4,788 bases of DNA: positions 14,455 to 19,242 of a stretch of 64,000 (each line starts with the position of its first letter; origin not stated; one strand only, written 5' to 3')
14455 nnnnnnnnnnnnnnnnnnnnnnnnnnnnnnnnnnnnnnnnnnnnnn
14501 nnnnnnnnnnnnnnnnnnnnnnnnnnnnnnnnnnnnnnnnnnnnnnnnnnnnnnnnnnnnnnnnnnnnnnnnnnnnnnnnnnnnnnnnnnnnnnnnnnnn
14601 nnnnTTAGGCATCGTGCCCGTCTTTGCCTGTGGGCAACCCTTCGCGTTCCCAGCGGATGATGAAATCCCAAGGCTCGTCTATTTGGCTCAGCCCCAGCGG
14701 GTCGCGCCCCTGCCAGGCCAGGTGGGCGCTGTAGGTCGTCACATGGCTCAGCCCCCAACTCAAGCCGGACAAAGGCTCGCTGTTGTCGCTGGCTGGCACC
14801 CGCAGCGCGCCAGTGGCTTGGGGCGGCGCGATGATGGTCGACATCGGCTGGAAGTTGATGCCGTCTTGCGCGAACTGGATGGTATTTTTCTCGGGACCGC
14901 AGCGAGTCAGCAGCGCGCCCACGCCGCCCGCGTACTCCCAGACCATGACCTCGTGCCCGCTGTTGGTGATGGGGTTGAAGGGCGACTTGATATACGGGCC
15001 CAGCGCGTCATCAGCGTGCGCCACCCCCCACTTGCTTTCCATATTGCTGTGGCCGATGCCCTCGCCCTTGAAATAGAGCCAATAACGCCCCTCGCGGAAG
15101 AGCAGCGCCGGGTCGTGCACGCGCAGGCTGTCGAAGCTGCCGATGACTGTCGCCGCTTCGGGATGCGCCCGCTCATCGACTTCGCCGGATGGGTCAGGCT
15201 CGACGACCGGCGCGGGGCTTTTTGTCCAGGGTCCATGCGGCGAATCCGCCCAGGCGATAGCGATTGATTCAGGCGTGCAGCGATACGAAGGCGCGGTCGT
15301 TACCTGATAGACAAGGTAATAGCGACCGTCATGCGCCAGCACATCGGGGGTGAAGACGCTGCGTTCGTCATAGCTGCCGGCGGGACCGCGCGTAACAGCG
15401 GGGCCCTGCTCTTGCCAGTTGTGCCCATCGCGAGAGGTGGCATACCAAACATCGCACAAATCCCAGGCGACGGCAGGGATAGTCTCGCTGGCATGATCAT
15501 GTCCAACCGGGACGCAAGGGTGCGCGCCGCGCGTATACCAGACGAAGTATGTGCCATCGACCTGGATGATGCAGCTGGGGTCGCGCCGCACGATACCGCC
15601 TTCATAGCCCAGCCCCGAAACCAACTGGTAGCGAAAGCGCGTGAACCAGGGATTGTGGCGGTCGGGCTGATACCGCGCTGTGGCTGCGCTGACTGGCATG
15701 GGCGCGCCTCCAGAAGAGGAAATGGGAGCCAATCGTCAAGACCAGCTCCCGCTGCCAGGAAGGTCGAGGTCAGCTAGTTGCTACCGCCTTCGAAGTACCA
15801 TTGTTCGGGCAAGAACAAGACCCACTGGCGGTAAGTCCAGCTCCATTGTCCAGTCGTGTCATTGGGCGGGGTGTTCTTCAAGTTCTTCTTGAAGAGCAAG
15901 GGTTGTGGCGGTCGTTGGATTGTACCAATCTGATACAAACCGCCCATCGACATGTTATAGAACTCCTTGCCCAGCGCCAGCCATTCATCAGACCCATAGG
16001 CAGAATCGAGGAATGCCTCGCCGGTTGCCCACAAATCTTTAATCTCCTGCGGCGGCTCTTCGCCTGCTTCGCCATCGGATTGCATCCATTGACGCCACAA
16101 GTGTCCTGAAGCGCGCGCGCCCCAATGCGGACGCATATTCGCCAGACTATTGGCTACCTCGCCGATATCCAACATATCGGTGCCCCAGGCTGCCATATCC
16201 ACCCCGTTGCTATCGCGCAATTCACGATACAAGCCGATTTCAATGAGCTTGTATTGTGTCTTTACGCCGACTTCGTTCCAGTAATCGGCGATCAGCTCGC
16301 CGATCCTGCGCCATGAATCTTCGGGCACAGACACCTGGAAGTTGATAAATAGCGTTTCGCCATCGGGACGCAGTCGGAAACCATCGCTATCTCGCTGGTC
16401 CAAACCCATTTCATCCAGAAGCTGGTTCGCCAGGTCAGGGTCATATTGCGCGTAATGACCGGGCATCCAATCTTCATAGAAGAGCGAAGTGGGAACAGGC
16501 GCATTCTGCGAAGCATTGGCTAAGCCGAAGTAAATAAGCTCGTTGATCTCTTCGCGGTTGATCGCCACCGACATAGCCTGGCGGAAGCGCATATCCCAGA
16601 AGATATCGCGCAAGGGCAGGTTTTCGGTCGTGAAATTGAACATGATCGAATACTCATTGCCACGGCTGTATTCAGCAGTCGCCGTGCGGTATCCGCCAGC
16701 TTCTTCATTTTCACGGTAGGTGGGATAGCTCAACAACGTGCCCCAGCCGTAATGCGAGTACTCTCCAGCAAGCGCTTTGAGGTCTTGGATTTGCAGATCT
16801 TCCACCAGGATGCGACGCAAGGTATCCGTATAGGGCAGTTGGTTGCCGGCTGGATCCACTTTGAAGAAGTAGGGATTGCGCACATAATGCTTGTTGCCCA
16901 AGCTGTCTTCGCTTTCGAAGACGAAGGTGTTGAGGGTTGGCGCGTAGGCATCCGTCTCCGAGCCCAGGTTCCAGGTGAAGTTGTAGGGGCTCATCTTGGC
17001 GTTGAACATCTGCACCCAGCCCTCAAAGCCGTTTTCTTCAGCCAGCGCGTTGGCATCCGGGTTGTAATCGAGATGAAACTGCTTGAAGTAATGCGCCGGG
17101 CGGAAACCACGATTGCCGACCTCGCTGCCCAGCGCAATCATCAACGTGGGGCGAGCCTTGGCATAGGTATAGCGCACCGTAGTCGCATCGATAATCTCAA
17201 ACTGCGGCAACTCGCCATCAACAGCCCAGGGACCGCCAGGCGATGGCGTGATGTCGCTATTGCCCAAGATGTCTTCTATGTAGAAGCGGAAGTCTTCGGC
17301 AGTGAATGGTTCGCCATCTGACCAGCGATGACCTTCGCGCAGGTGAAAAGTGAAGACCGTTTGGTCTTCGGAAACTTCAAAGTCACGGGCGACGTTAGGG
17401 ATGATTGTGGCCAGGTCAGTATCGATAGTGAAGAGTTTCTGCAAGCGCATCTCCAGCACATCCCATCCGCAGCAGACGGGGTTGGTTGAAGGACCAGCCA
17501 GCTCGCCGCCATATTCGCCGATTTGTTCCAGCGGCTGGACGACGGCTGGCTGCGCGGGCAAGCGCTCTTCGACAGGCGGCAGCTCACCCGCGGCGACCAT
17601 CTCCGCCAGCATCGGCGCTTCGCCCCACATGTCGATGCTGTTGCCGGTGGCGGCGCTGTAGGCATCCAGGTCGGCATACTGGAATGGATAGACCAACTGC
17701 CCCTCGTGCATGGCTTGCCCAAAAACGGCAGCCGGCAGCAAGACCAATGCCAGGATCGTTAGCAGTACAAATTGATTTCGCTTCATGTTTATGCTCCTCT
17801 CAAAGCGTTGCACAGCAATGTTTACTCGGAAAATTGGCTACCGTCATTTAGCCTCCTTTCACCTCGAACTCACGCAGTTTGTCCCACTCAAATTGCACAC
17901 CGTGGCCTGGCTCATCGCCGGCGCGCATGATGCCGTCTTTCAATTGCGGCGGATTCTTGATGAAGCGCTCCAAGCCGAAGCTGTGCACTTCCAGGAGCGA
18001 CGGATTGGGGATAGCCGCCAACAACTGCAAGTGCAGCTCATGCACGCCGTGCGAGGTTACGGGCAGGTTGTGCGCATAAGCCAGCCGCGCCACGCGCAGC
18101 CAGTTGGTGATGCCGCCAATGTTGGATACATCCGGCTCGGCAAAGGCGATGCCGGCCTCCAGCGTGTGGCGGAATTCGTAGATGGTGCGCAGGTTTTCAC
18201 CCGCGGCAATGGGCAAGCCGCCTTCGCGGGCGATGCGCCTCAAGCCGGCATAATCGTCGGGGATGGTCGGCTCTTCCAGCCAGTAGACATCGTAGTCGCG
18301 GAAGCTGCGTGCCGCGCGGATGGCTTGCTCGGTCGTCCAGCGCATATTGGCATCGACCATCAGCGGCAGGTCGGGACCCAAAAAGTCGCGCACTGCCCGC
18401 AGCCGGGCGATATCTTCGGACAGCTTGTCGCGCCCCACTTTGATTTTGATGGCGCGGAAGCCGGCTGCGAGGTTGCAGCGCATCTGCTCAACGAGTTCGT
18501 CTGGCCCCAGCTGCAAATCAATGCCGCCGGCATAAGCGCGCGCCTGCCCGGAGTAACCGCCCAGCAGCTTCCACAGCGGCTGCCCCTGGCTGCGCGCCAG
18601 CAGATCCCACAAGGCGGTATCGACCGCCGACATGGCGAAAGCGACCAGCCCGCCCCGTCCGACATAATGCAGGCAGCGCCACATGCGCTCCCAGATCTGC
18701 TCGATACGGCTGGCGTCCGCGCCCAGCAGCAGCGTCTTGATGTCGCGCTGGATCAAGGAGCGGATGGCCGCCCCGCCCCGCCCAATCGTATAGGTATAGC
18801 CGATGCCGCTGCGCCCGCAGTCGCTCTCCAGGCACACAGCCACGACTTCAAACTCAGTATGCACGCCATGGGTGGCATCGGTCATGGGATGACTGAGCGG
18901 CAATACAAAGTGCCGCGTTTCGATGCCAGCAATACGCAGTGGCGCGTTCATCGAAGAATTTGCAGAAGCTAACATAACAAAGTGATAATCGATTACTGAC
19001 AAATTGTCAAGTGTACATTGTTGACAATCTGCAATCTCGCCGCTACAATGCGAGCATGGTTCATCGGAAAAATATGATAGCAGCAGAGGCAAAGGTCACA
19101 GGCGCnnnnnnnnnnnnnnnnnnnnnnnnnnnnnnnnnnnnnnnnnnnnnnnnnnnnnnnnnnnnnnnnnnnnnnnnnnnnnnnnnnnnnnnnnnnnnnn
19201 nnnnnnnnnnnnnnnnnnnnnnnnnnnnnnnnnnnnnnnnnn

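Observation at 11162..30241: Cytoplasmic anhydrogalactose/agar-type polysaccharide utilisation locus in a putative non-Bacteroidota, non-Proteobacteria host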

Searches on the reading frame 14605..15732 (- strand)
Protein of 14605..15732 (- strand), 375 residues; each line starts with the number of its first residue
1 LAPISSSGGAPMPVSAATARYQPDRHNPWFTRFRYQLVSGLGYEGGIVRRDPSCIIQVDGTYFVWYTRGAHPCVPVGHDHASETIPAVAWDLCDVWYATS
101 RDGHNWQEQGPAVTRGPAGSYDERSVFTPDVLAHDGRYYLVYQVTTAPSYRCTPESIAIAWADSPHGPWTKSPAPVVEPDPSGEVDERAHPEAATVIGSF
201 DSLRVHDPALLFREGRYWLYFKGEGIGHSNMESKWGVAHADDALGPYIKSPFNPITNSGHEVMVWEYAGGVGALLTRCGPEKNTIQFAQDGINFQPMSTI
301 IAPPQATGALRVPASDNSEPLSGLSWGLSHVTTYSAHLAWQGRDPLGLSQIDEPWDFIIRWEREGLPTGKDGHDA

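Call 3: search_protein_families(library=pfam, proteins=[window:14605-15732:-], max_evalue=0.01)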
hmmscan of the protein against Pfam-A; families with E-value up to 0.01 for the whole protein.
window:14605-15732:- (375 aa): 2 families
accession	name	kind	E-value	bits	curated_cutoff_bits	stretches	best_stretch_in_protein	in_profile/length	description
PF04616.20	Glyco_hydro_43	-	9.6e-15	55.1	32.2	1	98-172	38-110/288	Glycosyl hydrolases family 43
PF00251.26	Glyco_hydro_32N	-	0.0002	21.5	22.1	1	96-184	40-127/307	Glycosyl hydrolases family 32 N-terminal domain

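Call 5: search_solved_structures(query=window:14605-15732:-, max_evalue=0.001, show_alignments=1)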
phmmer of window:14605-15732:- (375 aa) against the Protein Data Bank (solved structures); distinct sequences matched with E-value up to 0.001: 10.
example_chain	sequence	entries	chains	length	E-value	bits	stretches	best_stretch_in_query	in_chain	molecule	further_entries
3r4y_A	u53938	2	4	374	2.5e-98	333.1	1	23-339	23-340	Glycosyl hydrolase family 32, N terminal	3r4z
5ta7_A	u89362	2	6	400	5.3e-92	312.3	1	15-334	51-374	Glycoside Hydrolase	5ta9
4ak5_A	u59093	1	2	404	1.1e-89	304.7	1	21-335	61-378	ANHYDRO-ALPHA-L-GALACTOSIDASE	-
3p2n_A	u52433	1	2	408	1.4e-89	304.4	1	18-332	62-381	3,6-anhydro-alpha-L-galactosidase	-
4ak7_A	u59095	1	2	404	2.7e-89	303.4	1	21-335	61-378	ANHYDRO-ALPHA-L-GALACTOSIDASE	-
4ak6_A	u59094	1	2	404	1.2e-88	301.3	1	21-335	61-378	ANHYDRO-ALPHA-L-GALACTOSIDASE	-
4u6d_A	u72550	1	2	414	1.2e-66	228.8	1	25-334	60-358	Conserved hypothetical periplasmic protein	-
4u6b_A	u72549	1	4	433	8e-56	193.2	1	11-335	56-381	Conserved hypothetical lipoprotein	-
4qqs_A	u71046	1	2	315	5.4e-05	25.8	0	128-176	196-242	Glycoside hydrolase family 43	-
3qz4_A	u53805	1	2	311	0.00027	23.4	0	99-184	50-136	Endo-1,4-beta-xylanase D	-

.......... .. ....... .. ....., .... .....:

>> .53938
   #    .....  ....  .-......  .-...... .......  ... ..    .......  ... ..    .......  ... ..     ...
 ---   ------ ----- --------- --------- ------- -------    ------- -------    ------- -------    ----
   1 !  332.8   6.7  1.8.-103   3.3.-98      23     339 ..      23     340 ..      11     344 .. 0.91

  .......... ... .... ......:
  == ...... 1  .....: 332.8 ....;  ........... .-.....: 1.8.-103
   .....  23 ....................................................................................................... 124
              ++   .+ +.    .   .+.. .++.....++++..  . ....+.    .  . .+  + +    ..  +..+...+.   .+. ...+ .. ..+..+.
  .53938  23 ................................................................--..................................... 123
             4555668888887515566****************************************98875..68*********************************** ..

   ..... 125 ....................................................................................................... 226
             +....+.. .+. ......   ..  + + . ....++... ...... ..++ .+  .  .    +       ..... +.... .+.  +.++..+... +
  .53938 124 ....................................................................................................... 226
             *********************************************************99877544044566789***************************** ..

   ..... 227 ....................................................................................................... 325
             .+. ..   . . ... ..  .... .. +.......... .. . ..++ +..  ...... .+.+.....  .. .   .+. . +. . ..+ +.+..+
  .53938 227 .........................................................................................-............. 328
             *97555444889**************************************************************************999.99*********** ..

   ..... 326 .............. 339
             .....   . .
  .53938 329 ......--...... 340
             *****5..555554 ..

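Call 19: search_protein_families(library=ncbifam, proteins=[window:14605-15732:-], max_evalue=0.00001)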
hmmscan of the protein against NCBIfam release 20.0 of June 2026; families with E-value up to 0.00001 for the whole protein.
window:14605-15732:- (375 aa): 0 families

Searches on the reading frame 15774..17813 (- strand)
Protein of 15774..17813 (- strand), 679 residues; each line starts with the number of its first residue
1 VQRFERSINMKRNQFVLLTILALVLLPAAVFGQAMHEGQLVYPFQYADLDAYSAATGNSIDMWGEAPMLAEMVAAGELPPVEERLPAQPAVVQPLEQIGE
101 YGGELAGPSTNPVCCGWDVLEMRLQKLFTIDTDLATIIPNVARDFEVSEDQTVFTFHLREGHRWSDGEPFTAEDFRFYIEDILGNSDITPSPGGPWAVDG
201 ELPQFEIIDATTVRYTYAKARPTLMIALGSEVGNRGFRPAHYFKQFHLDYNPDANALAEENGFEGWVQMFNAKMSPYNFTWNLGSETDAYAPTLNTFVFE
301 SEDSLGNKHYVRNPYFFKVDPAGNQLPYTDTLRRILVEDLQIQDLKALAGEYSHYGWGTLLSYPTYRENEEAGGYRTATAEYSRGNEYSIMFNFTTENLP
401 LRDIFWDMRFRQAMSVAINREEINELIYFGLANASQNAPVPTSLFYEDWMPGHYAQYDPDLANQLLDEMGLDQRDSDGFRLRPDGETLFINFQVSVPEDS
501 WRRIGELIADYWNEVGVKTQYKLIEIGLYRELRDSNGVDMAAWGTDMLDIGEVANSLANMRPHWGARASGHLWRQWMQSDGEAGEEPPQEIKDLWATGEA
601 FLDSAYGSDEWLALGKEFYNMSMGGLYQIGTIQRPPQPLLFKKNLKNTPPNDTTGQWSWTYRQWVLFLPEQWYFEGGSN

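Call 3: search_protein_families(library=pfam, proteins=[window:15774-17813:-], max_evalue=0.01)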
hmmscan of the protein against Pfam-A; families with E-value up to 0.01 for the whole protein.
window:15774-17813:- (679 aa): 1 family
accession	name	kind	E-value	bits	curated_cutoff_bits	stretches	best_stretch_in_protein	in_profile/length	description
PF00496.27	SBP_bac_5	-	4.3e-55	187.8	32.4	1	136-548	1-351/368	Bacterial extracellular solute-binding proteins, family 5 Middle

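Call 19: search_protein_families(library=ncbifam, proteins=[window:15774-17813:-], max_evalue=0.00001)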
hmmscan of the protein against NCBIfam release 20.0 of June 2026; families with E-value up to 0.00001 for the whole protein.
window:15774-17813:- (679 aa): 10 families
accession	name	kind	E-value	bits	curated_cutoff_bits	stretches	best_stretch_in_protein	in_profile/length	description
NF045467.1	Opp4A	equivalog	7.7e-35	120.1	650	2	402-537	311-449/556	oligopeptide ABC transporter substrate-binding protein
TIGR04028.1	SBP_KPN_01854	hypoth_equivalog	9.6e-23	80.5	468.5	2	382-520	250-378/509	TIGR04028 family ABC transporter substrate-binding protein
TIGR02294.1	nickel_nikA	equivalog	5.5e-17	61.5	393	2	133-187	44-98/501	nickel ABC transporter substrate-binding protein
NF043070.1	DppA_dipep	equivalog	4.6e-16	58.5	1005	1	395-547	298-437/535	dipeptide ABC transporter periplasmic-binding protein DppA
NF047575.1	opine_bind_CntA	exception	2.5e-13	49.5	800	1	136-188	76-128/535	staphylopine-dependent metal ABC transporter substrate-binding lipoprotein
NF011942.0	PRK15413.1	equivalog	5.4e-08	32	594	0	389-472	265-344/512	glutathione ABC transporter substrate-binding protein GsiB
NF011684.0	PRK15104.1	equivalog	3.2e-07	29.4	947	1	135-178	80-122/543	oligopeptide ABC transporter substrate-binding protein OppA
NF045468.1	Opp5A_nikA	equivalog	6.6e-07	28.2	600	0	405-490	255-334/488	nickel ABC transporter substrate-binding protein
NF011689.0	PRK15109.1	equivalog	3.2e-06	26.1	560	0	393-547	301-441/547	ABC transporter substrate-binding protein SapA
NF007287.0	PRK09755.1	equivalog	4.3e-06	25.8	1098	0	136-177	75-116/535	ABC transporter substrate-binding protein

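Call 67: search_solved_structures(query=window:15774-17786:-, max_evalue=1e-10)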
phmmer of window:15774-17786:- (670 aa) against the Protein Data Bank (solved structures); distinct sequences matched with E-value up to 1e-10: 22.
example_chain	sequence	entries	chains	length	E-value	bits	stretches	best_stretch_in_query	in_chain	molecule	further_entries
5ipw_A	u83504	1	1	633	3.7e-88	299.7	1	41-641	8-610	Oligopeptide ABC transporter, periplasmic oligopeptide-binding protein, putative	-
7ver_A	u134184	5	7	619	8.6e-79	268.7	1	56-666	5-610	SPH1118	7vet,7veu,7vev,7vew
7veq_A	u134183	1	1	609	1.4e-78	268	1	56-665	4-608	SPH1118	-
6epy_A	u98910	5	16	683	2.6e-23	85.3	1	63-242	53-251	Periplasmic alpha-galactoside-binding protein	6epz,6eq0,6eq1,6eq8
5f1q_A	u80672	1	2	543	1.6e-14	56.2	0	386-537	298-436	Periplasmic dipeptide transport protein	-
1dpp_A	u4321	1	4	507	4.1e-14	54.9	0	397-537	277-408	DIPEPTIDE BINDING PROTEIN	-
8z1y_F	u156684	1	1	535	4.7e-14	54.7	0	397-537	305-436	Dipeptide-binding protein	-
1dpe_A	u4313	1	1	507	5.6e-14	54.5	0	397-536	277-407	DIPEPTIDE-BINDING PROTEIN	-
8z1z_F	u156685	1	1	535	1e-13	53.6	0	397-522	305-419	Dipeptide-binding protein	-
4pft_A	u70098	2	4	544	1.1e-12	50.2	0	400-520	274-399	ABC transporter substrate-binding protein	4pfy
1vr5_A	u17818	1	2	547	1.1e-12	50.2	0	400-520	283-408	oligopeptide ABC transporter, periplasmic oligopeptide-binding protein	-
2o7i_A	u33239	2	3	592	1.5e-12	49.8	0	85-212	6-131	Oligopeptide ABC transporter, periplasmic oligopeptide-binding protein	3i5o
4pfu_A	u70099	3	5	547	2.2e-11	45.9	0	400-522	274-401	ABC transporter substrate-binding protein | Mannoside ABC transport system, sugar-binding protein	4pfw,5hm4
7ebm_A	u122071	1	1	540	4.2e-11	45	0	130-187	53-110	Peptide ABC transporter, periplasmic peptide-binding protein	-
3m8u_A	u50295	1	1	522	4.7e-11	44.8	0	384-529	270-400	Heme-binding protein A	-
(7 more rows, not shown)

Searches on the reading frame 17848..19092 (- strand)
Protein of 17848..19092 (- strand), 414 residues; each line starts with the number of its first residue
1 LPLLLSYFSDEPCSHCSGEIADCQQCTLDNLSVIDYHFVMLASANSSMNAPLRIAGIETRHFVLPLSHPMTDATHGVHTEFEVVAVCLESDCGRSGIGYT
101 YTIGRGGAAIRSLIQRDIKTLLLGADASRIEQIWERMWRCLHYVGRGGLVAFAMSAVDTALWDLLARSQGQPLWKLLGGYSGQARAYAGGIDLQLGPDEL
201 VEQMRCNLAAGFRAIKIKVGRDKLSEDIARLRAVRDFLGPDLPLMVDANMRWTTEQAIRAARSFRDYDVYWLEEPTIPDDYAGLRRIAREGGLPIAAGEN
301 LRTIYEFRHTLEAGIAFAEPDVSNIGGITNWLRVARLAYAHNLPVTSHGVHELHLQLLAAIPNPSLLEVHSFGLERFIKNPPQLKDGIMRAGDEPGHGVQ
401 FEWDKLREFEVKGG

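Call 3: search_protein_families(library=pfam, proteins=[window:17848-19092:-], max_evalue=0.01)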
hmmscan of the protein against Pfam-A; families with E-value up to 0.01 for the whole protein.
window:17848-19092:- (414 aa): 2 families
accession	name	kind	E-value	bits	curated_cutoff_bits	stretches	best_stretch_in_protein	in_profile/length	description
PF13378.12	MR_MLE_C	-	3.8e-62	210.3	29.4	1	199-404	1-218/219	Enolase C-terminal domain-like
PF02746.21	MR_MLE_N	-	3.8e-19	69.5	22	1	65-178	11-117/117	Mandelate racemase / muconate lactonizing enzyme, N-terminal domain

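Call 19: search_protein_families(library=ncbifam, proteins=[window:17848-18951:-], max_evalue=0.00001)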
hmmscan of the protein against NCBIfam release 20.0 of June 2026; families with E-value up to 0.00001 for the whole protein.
window:17848-18951:- (367 aa): 18 families
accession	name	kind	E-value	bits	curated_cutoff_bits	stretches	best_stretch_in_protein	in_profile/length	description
NF047820.1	TalGalacDh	equivalog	5e-70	236.3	500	1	6-355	3-357/371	L-talarate/galactarate dehydratase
NF040866.1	AraD_Arch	equivalog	6.1e-47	160.4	650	1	33-362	31-369/372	arabinonate dehydratase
NF043051.1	ManoateDhtManD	equivalog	3.3e-45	154.6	550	2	184-363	195-384/403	D-mannonate dehydratase ManD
NF011654.0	PRK15072.1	subfamily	7.8e-44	150.1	430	2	184-358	196-380/404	D-galactonate dehydratase family protein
NF010624.0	PRK14017.1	equivalog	2.4e-41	142.1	311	1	39-363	18-361/382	galactonate dehydratase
NF011968.0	PRK15440.1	equivalog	1.2e-40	139.7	393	1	37-304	60-322/395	L-rhamnonate dehydratase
NF040790.2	glucon_galact_dh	equivalog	1.1e-35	123.2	750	1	41-365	30-372/390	bifunctional D-gluconate/D-galactonate dehydratase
TIGR02534.1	mucon_cyclo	subfamily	9.1e-29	100.6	334.95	1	9-362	3-365/368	muconate/chloromuconate family cycloisomerase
NF043002.1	HProlDhtase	equivalog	1.5e-28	99.7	500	1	6-361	2-361/366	cis-3-hydroxy-L-proline dehydratase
NF041118.1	A_G_epim_Thtga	equivalog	5.9e-21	75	500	1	26-262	21-251/341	L-Ala-D/L-Glu epimerase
NF042940.1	racemase_DgcA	equivalog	1.4e-20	73.8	400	1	17-297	8-265/323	N-acetyl-D-Glu racemase DgcA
NF002782.0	PRK02901.1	equivalog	7.3e-17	61.3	288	1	163-291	101-232/328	o-succinylbenzoate synthase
TIGR01928.1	menC_lowGC_arch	equivalog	3.4e-15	55.9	200.65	1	105-305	90-285/325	o-succinylbenzoate synthase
NF011708.0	PRK15129.1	equivalog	7.8e-15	54.7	343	1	105-294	86-267/321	L-Ala-D/L-Glu epimerase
TIGR03247.1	glucar-dehydr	equivalog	2.8e-10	39.5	828.7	1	149-360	180-403/441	glucarate dehydratase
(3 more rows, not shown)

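Call 20: search_solved_structures(query=window:17848-18951:-, max_evalue=1e-20)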
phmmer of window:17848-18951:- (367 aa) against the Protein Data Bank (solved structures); distinct sequences matched with E-value up to 1e-20: 112 (the best 60 are shown).
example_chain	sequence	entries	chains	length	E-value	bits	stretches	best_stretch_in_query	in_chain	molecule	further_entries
2ovl_A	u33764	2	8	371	6.1e-116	390.5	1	10-364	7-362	Putative racemase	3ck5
5xd7_A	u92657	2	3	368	8.6e-113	380.1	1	7-364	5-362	3,6-anhydro-alpha-L-galactonate cycloisomerase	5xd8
5xd9_A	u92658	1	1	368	8.1e-112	376.9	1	7-364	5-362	3,6-anhydro-alpha-L-galactonate cycloisomerase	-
3tj4_A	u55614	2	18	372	2.4e-57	197.6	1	7-350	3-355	Mandelate racemase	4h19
2pp0_A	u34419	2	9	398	4.7e-53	183.5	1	14-352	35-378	L-talarate/Galactarate Dehydratase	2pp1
2pp3_A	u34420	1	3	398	3.4e-52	180.7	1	14-352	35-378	L-talarate/galactarate dehydratase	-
2og9_A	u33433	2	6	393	2.2e-51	178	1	6-353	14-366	Mandelate racemase/muconate lactonizing enzyme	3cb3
3bjs_A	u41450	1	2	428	2.1e-49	171.5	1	17-355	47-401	Mandelate racemase/muconate lactonizing enzyme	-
3toy_A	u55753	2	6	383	7.8e-44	153.2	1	6-357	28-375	Mandelate racemase/muconate lactonizing enzyme family protein | Mandelate racemase/muconate lactonizing enzyme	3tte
3ugv_A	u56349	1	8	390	2.4e-43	151.6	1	10-356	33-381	Enolase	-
3ozm_A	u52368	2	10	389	9.1e-42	146.4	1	9-361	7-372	Putative mandelate racemase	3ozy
3h12_A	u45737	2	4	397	9.8e-42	146.3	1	9-361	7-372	mandelate racemase | Putative mandelate racemase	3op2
3msy_A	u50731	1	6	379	1.1e-41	146.1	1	5-364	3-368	Mandelate racemase/muconate lactonizing enzyme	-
1mdr_A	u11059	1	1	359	1.5e-41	145.7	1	5-323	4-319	MANDELATE RACEMASE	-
4h83_A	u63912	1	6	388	1.5e-41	145.7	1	5-364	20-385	Mandelate racemase/muconate lactonizing enzyme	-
5olc_A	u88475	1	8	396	2.1e-38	135.3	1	46-301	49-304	Galactonate dehydratase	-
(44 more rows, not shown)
